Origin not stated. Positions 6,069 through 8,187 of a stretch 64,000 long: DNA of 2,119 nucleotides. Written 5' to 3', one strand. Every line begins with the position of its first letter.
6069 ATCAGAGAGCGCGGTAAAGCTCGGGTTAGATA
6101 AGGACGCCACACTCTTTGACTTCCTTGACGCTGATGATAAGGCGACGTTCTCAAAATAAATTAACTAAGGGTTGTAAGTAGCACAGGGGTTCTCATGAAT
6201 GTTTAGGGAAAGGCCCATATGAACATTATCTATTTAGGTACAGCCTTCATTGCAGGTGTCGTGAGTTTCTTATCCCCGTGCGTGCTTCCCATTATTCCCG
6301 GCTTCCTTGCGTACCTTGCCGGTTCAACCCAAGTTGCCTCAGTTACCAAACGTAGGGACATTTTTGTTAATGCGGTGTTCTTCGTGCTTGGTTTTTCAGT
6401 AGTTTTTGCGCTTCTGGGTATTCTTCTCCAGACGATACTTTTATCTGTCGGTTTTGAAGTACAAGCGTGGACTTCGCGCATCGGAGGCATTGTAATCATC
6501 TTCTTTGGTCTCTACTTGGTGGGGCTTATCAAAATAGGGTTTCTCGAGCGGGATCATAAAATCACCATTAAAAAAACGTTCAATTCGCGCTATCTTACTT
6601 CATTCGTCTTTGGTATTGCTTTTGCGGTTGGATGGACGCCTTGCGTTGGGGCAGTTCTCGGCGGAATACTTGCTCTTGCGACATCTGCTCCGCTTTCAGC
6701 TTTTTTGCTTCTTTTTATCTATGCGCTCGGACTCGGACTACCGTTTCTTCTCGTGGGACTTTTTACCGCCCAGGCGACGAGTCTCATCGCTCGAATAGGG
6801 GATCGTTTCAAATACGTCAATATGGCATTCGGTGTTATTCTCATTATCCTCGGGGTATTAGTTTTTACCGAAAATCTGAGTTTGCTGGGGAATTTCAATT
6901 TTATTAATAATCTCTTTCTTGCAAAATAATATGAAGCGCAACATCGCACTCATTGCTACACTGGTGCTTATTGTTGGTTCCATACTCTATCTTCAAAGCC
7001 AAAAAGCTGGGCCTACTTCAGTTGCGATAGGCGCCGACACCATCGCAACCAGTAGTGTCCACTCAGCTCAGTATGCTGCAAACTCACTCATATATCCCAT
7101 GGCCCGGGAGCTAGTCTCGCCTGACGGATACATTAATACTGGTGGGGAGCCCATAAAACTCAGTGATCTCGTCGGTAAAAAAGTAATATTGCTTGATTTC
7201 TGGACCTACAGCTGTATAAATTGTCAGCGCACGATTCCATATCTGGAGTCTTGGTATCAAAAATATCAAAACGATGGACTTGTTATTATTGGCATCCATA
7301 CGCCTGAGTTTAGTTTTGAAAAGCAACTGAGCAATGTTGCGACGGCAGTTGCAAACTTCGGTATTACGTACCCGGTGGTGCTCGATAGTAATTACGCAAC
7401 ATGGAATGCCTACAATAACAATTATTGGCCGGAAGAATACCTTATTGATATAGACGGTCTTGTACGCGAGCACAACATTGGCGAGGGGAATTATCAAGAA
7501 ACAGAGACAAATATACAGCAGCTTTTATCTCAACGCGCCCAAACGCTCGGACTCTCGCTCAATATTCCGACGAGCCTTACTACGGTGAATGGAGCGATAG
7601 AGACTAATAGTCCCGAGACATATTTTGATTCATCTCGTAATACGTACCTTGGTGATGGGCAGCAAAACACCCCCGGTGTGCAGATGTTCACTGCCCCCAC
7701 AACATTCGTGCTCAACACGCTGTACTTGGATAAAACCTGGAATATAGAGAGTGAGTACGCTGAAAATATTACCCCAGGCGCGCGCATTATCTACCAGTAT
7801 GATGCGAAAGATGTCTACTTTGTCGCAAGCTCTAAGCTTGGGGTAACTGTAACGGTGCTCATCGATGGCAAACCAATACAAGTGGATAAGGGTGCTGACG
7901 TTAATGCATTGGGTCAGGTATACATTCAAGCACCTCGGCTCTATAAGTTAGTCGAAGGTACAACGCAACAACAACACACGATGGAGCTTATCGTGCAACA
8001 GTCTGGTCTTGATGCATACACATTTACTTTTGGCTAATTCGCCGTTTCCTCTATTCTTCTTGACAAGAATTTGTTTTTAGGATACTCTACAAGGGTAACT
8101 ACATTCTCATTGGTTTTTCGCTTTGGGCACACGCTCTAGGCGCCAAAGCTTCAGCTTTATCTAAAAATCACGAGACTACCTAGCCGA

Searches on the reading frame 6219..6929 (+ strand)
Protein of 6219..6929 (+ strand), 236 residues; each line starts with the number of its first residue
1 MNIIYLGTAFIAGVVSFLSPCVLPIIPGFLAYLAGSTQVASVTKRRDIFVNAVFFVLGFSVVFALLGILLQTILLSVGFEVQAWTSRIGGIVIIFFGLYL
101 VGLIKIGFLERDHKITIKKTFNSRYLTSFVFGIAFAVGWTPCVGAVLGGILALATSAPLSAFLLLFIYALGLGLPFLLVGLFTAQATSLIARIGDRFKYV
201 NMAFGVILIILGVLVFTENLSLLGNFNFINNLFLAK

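Call 59: search_protein_families(library=pfam, proteins=[window:6219-6929:+], max_evalue=0.01)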
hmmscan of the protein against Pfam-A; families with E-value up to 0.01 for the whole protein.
window:6219-6929:+ (236 aa): 2 families
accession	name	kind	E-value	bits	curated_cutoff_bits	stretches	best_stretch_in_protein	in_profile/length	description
PF02683.22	DsbD_TM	-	3.2e-18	66.3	27.1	1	4-215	3-214/219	Cytochrome C biogenesis protein transmembrane domain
PF13386.12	DsbD_2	-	8.2e-08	32.8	24.9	1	8-213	1-198/199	Cytochrome C biogenesis protein transmembrane region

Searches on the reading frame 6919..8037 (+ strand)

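Call 59: search_protein_families(library=pfam, proteins=[window:6919-8037:+], max_evalue=0.01)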
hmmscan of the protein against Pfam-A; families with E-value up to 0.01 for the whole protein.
window:6919-8037:+ (372 aa): 5 families
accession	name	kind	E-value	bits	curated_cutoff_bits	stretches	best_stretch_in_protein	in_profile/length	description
PF17991.7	Thioredoxin_10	-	5.2e-32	111.8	27.1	1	231-372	1-142/142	Thioredoxin like C-terminal domain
PF00578.27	AhpC-TSA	-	6.6e-14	52.3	26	1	73-184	12-123/124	AhpC/TSA family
PF08534.16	Redoxin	-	2.2e-11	44.2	26.6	1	72-201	14-146/148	Redoxin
PF13905.12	Thioredoxin_8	-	1.2e-10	42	27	1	88-180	2-92/94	Thioredoxin-like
PF00255.25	GSHPx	-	0.0079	16.2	27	0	73-138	8-71/108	Glutathione peroxidase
